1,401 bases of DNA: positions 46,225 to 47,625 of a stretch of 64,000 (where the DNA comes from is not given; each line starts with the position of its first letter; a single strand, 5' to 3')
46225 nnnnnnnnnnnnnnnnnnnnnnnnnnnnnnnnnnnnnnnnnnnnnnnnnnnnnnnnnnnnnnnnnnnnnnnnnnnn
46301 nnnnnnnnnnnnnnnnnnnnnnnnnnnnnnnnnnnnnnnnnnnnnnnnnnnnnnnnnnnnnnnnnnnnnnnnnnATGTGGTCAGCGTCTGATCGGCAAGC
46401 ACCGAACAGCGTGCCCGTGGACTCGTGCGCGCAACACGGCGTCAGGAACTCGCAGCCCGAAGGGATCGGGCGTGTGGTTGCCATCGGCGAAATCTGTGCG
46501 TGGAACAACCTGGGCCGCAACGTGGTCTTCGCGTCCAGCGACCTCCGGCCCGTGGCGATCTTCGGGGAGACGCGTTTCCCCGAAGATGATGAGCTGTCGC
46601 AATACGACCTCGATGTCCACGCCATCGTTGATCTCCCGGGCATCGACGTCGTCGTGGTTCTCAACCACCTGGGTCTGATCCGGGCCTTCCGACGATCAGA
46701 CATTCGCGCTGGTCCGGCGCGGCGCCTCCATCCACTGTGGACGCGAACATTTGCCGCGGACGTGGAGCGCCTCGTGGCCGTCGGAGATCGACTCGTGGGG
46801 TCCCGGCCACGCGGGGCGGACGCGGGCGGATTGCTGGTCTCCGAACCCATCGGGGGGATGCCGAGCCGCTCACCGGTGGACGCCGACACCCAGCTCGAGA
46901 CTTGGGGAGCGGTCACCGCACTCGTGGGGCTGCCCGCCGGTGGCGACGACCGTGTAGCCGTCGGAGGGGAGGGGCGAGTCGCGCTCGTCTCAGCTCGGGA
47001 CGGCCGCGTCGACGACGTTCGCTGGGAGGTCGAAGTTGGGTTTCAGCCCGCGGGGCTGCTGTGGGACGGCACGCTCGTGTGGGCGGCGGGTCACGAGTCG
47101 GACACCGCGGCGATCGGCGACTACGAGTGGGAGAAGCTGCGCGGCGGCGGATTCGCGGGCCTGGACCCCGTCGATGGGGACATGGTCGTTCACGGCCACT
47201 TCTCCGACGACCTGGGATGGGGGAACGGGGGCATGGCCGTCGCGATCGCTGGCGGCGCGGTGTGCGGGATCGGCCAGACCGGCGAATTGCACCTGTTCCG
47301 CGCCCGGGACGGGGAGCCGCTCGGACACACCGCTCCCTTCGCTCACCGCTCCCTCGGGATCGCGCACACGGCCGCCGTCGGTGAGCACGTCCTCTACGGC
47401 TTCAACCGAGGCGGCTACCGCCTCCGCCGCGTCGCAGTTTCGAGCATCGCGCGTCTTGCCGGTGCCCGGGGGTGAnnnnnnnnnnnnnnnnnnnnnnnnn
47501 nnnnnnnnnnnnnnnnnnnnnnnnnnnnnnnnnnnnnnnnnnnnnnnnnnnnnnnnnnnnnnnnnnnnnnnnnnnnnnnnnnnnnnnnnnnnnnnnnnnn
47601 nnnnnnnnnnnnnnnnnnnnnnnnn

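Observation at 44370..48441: queD / divergent queC-like / GT9-like / propeller-like operon converging on an XRE / DUF4254-like pair, with no queE, folE, queF or tgt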

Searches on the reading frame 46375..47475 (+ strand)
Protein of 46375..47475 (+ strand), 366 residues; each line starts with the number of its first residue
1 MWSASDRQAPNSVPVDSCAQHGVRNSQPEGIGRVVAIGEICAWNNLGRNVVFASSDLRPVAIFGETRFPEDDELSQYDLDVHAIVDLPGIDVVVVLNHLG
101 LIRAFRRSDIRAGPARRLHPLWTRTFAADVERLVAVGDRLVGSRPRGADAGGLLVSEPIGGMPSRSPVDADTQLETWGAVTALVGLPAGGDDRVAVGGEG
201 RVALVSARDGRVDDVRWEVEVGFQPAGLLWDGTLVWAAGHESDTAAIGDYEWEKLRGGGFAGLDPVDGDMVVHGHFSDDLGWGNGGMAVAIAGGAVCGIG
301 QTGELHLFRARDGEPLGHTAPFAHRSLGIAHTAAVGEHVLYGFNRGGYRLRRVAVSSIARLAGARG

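Call 3: search_protein_families(library=pfam, proteins=[window:46375-47475:+], max_evalue=0.1)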
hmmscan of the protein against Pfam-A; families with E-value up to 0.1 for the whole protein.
window:46375-47475:+ (366 aa): 0 families

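Call 4: search_protein_families(library=ncbifam, proteins=[window:46375-47475:+], max_evalue=0.1)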
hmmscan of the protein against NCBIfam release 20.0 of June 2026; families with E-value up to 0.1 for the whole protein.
window:46375-47475:+ (366 aa): 0 families

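Call 5: search_protein_families(library=padloc, proteins=[window:46375-47475:+], max_evalue=0.1)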
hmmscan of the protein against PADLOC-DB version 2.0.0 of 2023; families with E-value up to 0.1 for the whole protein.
window:46375-47475:+ (366 aa): 0 families

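Call 31: find_homologous_proteins(query=window:46375-47475:+, max_evalue=0.001)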
Query window:46375-47475:+ (366 aa): 755 proteins with E <= 0.001 among 8000 candidates; the best 120 are listed.
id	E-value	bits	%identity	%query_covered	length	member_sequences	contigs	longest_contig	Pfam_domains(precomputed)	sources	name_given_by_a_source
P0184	1.1e-241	819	100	100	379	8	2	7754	-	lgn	-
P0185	8.8e-193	659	82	99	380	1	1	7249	-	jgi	jgi:hypothetical protein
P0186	9.1e-176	603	77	99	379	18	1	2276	-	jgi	jgi:hypothetical protein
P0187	1.5e-173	595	77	99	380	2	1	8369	-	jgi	jgi:hypothetical protein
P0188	1.8e-170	585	75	99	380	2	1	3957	-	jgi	jgi:hypothetical protein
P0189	1.8e-146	506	65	96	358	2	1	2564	-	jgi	-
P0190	3.4e-145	502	67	96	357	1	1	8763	-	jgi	jgi:hypothetical protein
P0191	7.6e-139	481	64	96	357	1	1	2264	-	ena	-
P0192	1.4e-135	470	64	96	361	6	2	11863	-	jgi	jgi:hypothetical protein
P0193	4.3e-135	469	63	96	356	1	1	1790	-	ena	-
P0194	6.5e-135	468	62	96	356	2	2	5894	-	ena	-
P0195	1.3e-134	467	64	95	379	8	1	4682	-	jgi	jgi:hypothetical protein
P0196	1.4e-134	467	62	94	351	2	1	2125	-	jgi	jgi:hypothetical protein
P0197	2.1e-134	466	64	94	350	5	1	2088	-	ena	-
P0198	1.2e-132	461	62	96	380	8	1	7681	-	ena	-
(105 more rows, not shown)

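Call 40: predict_structure(alignment_id=A2)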
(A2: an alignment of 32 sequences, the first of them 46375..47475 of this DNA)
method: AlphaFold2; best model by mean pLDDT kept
length: 366 residues; sequences in the alignment: 32
mean_pLDDT: 87.3   pTM: 0.88
mean pLDDT of the five models: 87.3, 86.4, 86.3, 85.9, 83.6
residues with pLDDT >= 90: 230; 70-90: 94; 50-70: 35; < 50: 7
segments of 3 or more residues with pLDDT < 50: 1-3
pLDDT, mean of each block of 10 residues (from residue 1): 56 87 64 93 91 94 76 64 92 92 92 86 92 92 86 91 78 90 86 92 91 91 94 95 69 86 97 92 87 95 95 94 93 95 93 94 71
secondary structure, 60 per line:
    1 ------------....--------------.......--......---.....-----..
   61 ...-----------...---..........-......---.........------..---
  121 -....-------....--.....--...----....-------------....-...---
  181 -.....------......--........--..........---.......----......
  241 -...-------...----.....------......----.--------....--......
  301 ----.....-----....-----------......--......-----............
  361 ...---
elements in order: E13-16 E31-37 E40-45 E49-53 E59-63 E81-87 E92-97 E101-106 E122-125 E133-136 E139-143 E153-156 E170-173 E182-186 E193-198 E201-208 E211-220 E224-230 E235-240 E259-263 E270-275 E289-292 E295-300 E305-309 E315-318 E330-335 E338-343 E349-354 H355-363

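Call 45: fold_search(model_id=the predicted structure, library=pdb)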
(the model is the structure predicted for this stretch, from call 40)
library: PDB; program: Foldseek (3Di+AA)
matches with E <= 10: 1943; with E <= 0.001: 1653
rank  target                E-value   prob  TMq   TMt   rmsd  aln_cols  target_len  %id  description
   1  8orr                  4.6e-11  1.00  0.51  0.53   7.4       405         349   12  Outer membrane protein assembly factor BamB from Klebsiella pneumoniae (released 2024-04-24)
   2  9a3d_MODEL_1_A        7.8e-11  1.00  0.51  0.49   6.7       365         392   12  Model of E. coli BamB by in-cell photo-crosslinking MS and deep learning (released 2023-02-24)
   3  9p1u_B                8.6e-11  1.00  0.53  0.56   8.8       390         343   12  beta-barrel assembly machine from Escherichia coli in an late state of LptD assembly (released 2026-03-11)
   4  4imm_A                9.1e-11  1.00  0.50  0.54   7.2       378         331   12  The crystal structure of BamB from Moraxella catarrhalis (released 2014-03-26)
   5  4hdj                  9.1e-11  1.00  0.52  0.53   8.0       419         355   13  Crystal Structure of BamB from Pseudomonas aeruginosa (released 2013-04-24)
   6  4imm_B                1.1e-10  1.00  0.49  0.54   7.7       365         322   12  The crystal structure of BamB from Moraxella catarrhalis (released 2014-03-26)
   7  7nri_B                1.7e-10  1.00  0.49  0.50   7.4       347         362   12  Structure of the darobactin-bound E. coli BAM complex (BamABCDE) (released 2021-04-21)
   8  8bvq_B                2.1e-10  1.00  0.48  0.48   7.2       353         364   12  E. coli BAM complex (BamABCDE) bound to darobactin B (released 2023-05-24)
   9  9mgf_B                2.3e-10  1.00  0.53  0.53   8.5       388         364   12  beta-barrel assembly machine from Escherichia coli in a middle state of substrate assembly (released 2025-12-17)
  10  9ijj_R                2.5e-10  1.00  0.57  0.47   8.8       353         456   10  In situ structure of the central apparatus in mouse sperm axoneme. (released 2025-06-04)
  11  6lys_B                2.5e-10  1.00  0.53  0.55   7.3       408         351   13  Structure of the BAM complex (released 2021-01-13)
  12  3q7m                  2.7e-10  1.00  0.52  0.55   8.7       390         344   12  The crystal structure of BamB from the BAM complex in spacegroup I222 (released 2011-02-09)
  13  3q7o                  2.7e-10  1.00  0.49  0.50   9.2       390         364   12  The crystal structure of BamB from the BAM complex in spacegroup P213 (released 2011-02-09)
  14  8bwc_B                3.2e-10  1.00  0.52  0.52   6.2       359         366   12  E. coli BAM complex (BamABCDE) wild-type (released 2023-05-24)
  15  9cnw_B                3.7e-10  1.00  0.49  0.51   7.3       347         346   13  CryoEM structure of the APO-BAM complex in DDM detergent (released 2024-12-25)
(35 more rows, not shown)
